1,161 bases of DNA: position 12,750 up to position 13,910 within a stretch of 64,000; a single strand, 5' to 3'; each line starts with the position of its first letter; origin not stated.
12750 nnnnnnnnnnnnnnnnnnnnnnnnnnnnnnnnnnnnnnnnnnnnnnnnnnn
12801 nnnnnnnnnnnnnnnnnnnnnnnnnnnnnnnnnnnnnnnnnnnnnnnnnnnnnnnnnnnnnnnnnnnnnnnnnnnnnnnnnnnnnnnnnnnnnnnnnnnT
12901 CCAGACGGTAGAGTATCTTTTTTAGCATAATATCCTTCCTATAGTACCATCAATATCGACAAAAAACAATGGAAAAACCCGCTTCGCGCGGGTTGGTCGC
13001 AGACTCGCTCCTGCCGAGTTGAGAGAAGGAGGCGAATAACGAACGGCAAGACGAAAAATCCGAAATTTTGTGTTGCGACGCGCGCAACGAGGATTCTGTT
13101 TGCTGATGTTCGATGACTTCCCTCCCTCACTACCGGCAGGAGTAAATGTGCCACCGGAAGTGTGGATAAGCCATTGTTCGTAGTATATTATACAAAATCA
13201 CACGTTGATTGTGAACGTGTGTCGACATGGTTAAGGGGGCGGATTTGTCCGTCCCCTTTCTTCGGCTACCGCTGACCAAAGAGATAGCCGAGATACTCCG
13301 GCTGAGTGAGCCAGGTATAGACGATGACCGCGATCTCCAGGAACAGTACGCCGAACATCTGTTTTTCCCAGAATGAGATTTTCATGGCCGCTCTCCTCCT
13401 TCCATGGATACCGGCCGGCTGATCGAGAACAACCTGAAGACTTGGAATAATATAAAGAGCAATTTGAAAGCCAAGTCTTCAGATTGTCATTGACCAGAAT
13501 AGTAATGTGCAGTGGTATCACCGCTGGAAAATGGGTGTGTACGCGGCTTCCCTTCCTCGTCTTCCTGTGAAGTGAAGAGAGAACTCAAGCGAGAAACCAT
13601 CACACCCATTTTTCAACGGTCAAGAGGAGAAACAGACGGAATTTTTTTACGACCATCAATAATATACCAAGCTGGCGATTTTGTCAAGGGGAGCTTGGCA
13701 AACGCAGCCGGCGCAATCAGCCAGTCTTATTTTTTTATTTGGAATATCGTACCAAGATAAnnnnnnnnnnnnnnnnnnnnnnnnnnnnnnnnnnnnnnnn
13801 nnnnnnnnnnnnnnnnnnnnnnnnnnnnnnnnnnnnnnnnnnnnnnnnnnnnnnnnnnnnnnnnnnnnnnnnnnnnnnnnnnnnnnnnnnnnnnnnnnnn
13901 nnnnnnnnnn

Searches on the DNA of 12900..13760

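Call 96: search_rna_families(source=window, start=12900, end=13760, threshold=evalue, max_evalue=1)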
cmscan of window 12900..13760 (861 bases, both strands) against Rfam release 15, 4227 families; matches with E-value up to 1: 2.
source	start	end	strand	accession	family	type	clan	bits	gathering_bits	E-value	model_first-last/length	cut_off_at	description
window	13192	13261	+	RF01403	STnc290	Gene; sRNA;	-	20.5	60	0.71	1-65/65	no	STnc290 Hfq binding RNA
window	13518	13625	-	RF04079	MIR161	Gene; miRNA;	-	19.3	90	0.33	1-136/136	no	MIR161 microRNA precursor family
